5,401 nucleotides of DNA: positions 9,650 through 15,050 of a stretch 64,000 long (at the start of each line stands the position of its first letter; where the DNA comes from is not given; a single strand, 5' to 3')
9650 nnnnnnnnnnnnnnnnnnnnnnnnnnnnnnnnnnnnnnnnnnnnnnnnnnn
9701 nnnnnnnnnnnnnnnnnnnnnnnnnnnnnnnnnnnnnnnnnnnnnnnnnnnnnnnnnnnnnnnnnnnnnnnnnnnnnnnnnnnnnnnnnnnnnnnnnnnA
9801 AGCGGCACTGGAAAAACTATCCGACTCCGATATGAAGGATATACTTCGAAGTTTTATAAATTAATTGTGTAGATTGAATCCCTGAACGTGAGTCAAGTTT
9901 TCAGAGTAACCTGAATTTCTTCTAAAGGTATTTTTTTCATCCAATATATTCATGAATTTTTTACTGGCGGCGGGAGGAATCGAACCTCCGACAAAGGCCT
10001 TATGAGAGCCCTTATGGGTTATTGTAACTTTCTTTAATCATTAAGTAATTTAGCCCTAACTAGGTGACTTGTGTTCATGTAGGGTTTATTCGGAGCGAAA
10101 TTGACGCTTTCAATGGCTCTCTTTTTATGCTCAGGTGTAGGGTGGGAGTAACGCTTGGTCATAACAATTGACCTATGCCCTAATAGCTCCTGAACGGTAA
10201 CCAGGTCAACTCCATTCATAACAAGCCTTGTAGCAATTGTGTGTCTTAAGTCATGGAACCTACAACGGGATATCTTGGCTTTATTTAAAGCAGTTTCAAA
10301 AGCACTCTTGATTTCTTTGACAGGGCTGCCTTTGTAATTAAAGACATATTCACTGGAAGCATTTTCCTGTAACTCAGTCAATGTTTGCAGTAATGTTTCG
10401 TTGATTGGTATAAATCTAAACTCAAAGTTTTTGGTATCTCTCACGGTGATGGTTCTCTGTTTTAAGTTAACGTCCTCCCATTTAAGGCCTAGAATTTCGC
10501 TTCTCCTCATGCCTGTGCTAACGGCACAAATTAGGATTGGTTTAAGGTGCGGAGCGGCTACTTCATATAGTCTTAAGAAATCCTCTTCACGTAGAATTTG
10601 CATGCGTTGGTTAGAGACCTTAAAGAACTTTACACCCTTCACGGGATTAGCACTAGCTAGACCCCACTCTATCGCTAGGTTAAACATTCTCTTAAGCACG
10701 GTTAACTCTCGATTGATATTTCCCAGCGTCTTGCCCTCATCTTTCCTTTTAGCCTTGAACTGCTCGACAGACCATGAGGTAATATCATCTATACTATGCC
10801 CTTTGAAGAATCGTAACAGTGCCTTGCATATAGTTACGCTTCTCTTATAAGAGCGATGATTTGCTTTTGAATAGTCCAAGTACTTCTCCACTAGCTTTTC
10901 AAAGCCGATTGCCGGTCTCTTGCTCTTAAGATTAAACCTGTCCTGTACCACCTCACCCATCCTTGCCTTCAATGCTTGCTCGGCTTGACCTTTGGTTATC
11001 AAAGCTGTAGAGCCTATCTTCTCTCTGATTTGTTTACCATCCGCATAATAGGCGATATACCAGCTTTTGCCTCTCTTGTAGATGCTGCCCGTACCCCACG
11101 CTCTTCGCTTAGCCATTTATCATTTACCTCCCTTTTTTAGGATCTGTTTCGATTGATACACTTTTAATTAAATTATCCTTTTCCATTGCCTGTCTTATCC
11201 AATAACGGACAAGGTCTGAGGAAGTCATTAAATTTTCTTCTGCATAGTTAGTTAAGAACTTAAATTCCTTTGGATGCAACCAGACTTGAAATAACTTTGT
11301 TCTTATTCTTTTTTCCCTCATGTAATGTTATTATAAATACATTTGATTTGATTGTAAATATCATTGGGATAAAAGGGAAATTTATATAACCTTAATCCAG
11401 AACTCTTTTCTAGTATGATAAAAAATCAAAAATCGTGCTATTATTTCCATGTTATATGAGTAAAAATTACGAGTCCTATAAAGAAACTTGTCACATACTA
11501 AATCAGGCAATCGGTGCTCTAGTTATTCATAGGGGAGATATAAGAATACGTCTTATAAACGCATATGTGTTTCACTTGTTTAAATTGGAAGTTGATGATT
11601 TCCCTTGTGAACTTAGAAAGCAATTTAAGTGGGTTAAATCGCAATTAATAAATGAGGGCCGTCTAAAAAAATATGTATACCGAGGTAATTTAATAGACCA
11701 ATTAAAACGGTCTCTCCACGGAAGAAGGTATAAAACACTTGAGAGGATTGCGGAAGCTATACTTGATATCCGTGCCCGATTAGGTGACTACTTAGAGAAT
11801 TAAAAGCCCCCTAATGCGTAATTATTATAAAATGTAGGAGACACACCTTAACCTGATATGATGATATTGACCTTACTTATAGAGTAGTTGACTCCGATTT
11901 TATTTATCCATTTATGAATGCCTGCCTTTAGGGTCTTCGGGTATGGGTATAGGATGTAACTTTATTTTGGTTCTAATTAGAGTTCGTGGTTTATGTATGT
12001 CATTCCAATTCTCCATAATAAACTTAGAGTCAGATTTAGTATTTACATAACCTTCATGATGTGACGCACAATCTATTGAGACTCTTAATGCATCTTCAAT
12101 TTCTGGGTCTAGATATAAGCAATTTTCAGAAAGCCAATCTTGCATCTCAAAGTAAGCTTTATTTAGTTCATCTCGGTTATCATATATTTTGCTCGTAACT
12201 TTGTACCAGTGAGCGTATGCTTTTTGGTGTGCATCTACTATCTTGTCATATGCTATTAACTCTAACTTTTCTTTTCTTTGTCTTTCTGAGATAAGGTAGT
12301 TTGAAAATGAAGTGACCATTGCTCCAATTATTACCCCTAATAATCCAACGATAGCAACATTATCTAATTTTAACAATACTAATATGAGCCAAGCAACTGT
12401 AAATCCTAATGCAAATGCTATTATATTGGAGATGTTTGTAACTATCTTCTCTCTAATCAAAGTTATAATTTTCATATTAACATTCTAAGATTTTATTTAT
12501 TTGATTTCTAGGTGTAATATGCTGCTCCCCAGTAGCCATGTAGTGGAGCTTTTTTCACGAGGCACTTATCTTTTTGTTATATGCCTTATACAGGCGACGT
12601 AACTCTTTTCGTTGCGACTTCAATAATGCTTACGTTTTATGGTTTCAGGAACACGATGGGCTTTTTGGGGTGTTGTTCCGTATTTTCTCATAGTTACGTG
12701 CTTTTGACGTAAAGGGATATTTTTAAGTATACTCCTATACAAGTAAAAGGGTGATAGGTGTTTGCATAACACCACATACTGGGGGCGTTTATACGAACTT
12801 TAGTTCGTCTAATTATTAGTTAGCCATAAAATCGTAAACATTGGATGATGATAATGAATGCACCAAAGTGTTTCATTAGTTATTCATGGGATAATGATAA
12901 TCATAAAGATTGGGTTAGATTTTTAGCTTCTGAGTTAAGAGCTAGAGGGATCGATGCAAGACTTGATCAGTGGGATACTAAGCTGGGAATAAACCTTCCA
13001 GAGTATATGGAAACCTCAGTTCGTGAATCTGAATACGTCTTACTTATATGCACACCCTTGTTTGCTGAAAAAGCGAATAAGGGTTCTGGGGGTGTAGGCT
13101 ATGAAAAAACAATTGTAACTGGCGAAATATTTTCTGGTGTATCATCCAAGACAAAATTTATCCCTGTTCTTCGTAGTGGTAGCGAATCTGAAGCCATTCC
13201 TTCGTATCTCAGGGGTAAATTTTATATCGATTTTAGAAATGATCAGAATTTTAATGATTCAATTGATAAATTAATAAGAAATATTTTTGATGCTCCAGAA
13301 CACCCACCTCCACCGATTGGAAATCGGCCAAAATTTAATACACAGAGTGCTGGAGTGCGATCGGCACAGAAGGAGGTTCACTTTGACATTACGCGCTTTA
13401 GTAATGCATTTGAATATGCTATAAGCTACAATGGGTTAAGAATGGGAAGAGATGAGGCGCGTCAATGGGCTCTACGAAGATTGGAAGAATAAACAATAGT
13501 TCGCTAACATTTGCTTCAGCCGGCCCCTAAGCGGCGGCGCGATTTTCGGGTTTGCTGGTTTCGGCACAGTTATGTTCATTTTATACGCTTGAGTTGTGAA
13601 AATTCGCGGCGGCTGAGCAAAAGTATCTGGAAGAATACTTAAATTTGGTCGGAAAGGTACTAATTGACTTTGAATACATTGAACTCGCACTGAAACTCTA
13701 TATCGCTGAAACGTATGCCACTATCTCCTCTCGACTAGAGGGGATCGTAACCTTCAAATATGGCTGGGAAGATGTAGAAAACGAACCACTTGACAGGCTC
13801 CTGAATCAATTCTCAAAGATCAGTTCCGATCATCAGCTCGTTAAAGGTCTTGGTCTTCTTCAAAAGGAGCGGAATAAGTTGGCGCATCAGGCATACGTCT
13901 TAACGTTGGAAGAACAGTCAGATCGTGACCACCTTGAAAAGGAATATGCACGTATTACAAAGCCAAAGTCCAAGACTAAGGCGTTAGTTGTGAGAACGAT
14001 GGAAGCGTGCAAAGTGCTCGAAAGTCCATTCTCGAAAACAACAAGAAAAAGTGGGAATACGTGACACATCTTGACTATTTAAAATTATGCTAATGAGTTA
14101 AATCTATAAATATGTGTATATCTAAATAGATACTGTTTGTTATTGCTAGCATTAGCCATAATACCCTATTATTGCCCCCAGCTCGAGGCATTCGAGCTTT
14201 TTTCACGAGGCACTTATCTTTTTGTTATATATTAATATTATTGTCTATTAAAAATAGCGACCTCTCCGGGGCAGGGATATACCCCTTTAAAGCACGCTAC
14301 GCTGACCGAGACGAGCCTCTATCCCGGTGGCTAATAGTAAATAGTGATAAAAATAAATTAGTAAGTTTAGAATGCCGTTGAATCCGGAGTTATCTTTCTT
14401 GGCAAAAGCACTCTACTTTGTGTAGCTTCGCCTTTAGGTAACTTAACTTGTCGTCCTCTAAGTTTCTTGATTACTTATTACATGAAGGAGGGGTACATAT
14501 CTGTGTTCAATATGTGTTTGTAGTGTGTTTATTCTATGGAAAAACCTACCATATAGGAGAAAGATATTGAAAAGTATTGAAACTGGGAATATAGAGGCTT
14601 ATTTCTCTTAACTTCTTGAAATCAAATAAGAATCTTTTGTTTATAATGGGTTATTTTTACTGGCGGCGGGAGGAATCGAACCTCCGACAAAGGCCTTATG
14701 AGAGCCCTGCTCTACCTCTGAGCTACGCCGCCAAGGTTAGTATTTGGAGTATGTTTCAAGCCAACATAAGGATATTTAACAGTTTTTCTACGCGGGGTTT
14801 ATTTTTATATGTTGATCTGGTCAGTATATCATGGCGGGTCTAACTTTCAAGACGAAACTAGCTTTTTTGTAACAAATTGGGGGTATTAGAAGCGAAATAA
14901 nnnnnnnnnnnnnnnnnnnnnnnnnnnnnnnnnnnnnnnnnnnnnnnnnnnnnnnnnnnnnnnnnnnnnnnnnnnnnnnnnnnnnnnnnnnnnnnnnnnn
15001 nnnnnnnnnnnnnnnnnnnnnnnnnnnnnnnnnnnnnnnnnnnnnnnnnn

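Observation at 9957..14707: Intact tRNA-Met-targeting integrative element with a 51-bp att duplication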

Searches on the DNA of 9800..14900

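Call 28: search_rna_families(source=window, start=9800, end=14900, threshold=evalue, max_evalue=1)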
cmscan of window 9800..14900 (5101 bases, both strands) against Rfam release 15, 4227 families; matches with E-value up to 1: 2.
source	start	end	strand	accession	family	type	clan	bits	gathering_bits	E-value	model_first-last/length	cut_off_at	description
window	14661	14732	-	RF00005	tRNA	Gene; tRNA;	CL00001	69.3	29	3.8e-14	1-71/71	no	tRNA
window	9973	9990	-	RF00023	tmRNA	Gene;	CL00001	11.7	47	0.12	346-363/374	no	transfer-messenger RNA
